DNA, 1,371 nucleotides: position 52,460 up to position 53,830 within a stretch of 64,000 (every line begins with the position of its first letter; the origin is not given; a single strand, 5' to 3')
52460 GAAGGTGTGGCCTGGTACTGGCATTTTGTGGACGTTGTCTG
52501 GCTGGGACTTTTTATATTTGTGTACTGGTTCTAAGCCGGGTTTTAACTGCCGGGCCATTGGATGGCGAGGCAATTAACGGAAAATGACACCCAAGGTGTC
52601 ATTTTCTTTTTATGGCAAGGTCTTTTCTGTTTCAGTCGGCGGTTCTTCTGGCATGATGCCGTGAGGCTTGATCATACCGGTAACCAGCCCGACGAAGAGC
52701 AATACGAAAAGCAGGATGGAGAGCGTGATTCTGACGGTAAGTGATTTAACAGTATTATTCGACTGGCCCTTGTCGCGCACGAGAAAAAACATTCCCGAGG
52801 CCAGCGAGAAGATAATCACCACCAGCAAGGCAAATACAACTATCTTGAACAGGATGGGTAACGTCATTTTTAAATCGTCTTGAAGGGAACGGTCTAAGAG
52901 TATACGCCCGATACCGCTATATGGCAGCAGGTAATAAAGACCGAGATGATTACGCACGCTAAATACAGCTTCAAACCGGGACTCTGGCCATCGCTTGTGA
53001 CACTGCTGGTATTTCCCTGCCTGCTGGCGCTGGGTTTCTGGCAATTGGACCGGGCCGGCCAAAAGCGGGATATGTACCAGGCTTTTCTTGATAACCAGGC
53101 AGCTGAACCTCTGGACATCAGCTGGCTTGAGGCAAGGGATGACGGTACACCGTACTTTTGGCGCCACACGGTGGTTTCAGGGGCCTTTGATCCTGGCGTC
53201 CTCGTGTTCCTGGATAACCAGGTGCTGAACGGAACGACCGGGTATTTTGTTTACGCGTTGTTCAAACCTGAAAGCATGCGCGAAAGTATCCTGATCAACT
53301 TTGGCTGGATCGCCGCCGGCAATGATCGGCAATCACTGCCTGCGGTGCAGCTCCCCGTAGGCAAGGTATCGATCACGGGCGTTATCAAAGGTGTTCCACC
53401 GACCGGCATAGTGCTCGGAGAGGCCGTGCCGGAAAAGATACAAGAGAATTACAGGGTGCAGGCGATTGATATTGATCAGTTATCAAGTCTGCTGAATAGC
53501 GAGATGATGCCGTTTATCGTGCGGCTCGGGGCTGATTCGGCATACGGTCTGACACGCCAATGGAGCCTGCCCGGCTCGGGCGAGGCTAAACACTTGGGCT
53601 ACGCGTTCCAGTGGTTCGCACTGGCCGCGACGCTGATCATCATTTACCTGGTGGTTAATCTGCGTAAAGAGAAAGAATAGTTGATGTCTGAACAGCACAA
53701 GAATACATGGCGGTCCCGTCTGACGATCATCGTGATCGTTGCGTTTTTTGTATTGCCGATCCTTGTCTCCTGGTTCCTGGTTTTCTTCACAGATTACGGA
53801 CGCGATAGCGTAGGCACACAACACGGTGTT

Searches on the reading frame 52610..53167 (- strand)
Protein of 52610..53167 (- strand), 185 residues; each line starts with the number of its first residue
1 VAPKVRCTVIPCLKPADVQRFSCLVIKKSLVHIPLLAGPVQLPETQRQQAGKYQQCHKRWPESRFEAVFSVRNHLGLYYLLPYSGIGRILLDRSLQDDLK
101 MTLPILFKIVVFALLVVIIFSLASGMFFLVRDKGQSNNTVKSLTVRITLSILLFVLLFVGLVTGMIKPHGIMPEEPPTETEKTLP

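Call 12: search_protein_families(library=pfam, proteins=[window:52610-53167:-])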
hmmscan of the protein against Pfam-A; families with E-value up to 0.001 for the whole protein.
window:52610-53167:- (185 aa): 1 family
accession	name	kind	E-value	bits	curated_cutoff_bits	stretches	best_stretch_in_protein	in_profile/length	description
PF11137.13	DUF2909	-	1.2e-21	76.8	31.4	1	107-166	1-60/60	Protein of unknown function (DUF2909)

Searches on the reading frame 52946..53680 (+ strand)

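Call 12: search_protein_families(library=pfam, proteins=[window:52946-53680:+])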
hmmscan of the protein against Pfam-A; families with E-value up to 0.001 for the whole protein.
window:52946-53680:+ (244 aa): 1 family
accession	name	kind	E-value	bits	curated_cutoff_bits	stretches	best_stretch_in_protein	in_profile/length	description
PF02104.20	SURF1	-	1.9e-34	120.3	23.4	1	21-228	2-205/205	SURF1 family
